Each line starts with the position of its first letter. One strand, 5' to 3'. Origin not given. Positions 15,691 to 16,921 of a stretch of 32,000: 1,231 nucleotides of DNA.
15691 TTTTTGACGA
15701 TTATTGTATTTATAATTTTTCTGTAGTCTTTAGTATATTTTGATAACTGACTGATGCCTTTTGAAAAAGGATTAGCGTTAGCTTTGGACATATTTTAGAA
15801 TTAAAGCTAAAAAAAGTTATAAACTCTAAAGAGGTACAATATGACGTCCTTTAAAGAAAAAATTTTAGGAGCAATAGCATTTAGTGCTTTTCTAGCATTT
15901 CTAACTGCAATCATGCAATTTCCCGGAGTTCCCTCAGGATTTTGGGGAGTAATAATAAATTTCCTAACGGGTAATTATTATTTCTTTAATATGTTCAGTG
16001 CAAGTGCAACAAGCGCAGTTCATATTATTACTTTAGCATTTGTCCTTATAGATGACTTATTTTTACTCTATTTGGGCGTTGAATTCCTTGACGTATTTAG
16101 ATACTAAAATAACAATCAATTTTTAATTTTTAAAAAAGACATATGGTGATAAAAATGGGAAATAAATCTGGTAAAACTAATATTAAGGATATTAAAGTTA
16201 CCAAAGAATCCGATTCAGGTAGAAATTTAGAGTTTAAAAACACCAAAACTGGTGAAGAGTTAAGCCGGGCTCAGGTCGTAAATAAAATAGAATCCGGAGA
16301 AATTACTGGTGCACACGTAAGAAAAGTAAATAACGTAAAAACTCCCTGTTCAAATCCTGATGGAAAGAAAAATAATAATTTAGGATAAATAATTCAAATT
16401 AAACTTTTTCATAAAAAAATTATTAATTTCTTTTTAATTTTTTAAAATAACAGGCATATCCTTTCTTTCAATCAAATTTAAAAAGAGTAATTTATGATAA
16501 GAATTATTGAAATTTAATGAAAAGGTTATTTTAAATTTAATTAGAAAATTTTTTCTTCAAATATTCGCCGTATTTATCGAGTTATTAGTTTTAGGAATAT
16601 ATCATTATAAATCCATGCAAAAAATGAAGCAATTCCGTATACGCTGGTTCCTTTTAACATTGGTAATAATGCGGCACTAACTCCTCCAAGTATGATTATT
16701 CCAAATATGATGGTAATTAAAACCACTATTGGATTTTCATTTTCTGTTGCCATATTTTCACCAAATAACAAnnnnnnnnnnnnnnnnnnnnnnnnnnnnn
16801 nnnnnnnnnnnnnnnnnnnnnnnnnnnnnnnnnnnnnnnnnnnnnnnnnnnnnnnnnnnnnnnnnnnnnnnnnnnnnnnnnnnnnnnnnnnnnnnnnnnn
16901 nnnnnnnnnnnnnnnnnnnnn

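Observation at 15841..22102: Uncharacterised module: STAND-like P-loop/TPR protein divergent from a three-gene membrane-protein operon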

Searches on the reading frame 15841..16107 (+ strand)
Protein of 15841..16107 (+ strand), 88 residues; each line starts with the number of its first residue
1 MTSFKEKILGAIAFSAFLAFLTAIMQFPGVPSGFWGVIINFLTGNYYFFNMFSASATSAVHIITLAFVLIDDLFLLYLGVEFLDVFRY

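Call 6: search_protein_families(library=pfam, proteins=[window:15841-16107:+], max_evalue=1)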
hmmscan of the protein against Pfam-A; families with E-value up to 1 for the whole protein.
window:15841-16107:+ (88 aa): 0 families

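Call 7: search_protein_families(library=padloc, proteins=[window:15841-16107:+], max_evalue=1)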
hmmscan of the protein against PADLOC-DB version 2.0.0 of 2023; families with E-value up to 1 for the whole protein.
window:15841-16107:+ (88 aa): 0 families

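Call 29: search_protein_families(library=ncbifam, proteins=[window:15841-16107:+], max_evalue=0.1)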
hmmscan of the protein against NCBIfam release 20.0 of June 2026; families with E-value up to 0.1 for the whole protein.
window:15841-16107:+ (88 aa): 0 families

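Call 30: search_protein_families(library=phrogs, proteins=[window:15841-16107:+], max_evalue=0.1)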
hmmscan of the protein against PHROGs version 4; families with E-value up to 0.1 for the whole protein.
window:15841-16107:+ (88 aa): 1 family
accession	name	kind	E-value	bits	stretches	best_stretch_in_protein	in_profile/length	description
phrog_15379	-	unknown function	0.059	14.9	1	11-55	11-55/65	-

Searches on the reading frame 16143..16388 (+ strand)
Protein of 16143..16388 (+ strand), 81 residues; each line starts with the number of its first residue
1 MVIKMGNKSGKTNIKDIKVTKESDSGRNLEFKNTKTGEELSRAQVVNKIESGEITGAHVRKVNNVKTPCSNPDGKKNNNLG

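Call 6: search_protein_families(library=pfam, proteins=[window:16143-16388:+], max_evalue=1)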
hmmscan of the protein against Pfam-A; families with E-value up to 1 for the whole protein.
window:16143-16388:+ (81 aa): 3 families
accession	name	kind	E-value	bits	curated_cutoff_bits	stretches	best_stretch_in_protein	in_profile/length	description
PF13031.12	DUF3892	-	3.4e-08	34.3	22.3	1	8-81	8-68/71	Protein of unknown function (DUF3892)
PF05638.18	T6SS_HCP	-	0.025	15.3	23.5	1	6-45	42-81/129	Type VI secretion system effector, Hcp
PF08673.15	RsbU_N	-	0.16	12.6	25.5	1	35-67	20-52/75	Phosphoserine phosphatase RsbU, N-terminal domain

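Call 7: search_protein_families(library=padloc, proteins=[window:16143-16388:+], max_evalue=1)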
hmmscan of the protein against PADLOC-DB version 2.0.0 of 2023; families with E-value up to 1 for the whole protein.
window:16143-16388:+ (81 aa): 0 families

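Call 29: search_protein_families(library=ncbifam, proteins=[window:16143-16388:+], max_evalue=0.1)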
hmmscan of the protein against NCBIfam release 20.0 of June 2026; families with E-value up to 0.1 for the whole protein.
window:16143-16388:+ (81 aa): 0 families

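Call 30: search_protein_families(library=phrogs, proteins=[window:16143-16388:+], max_evalue=0.1)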
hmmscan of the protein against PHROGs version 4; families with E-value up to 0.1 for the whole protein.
window:16143-16388:+ (81 aa): 2 families
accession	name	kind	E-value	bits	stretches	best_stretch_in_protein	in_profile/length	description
phrog_11939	-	unknown function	2.6e-18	66.9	1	15-81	6-72/72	-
phrog_33217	-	unknown function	0.046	15.1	1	11-76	10-72/102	-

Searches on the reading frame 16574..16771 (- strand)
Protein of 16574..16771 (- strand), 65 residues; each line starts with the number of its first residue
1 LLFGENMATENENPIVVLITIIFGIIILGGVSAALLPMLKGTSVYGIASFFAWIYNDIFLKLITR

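Call 6: search_protein_families(library=pfam, proteins=[window:16574-16771:-], max_evalue=1)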
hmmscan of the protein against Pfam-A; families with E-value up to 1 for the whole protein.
window:16574-16771:- (65 aa): 0 families

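Call 7: search_protein_families(library=padloc, proteins=[window:16574-16771:-], max_evalue=1)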
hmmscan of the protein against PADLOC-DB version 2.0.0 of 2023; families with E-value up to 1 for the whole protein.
window:16574-16771:- (65 aa): 0 families

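Call 29: search_protein_families(library=ncbifam, proteins=[window:16574-16771:-], max_evalue=0.1)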
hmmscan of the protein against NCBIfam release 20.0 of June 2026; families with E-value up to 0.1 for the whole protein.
window:16574-16771:- (65 aa): 0 families

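Call 30: search_protein_families(library=phrogs, proteins=[window:16574-16771:-], max_evalue=0.1)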
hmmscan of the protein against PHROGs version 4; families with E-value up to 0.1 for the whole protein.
window:16574-16771:- (65 aa): 2 families
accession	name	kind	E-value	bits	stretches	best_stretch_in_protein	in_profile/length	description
phrog_5944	-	unknown function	0.018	16.4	1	9-55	72-117/138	-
phrog_3854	-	moron, auxiliary metabolic gene and host takeover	0.029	14.9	1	9-54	66-111/214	ribulose-1;5-bisphosphate carboxylase/oxygenase small subunit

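Call 47: find_related_loci(query=A3, collection=genome_contigs, flank=8000)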
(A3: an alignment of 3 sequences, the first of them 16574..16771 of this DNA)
Query A3 (65 aa) in genome_contigs; peptide patterns used: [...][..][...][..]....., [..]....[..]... (x = any residue, [..] = any of these).
262 stretches matched a pattern, but none encodes a relative of the query by tblastn (E <= 1e-3).
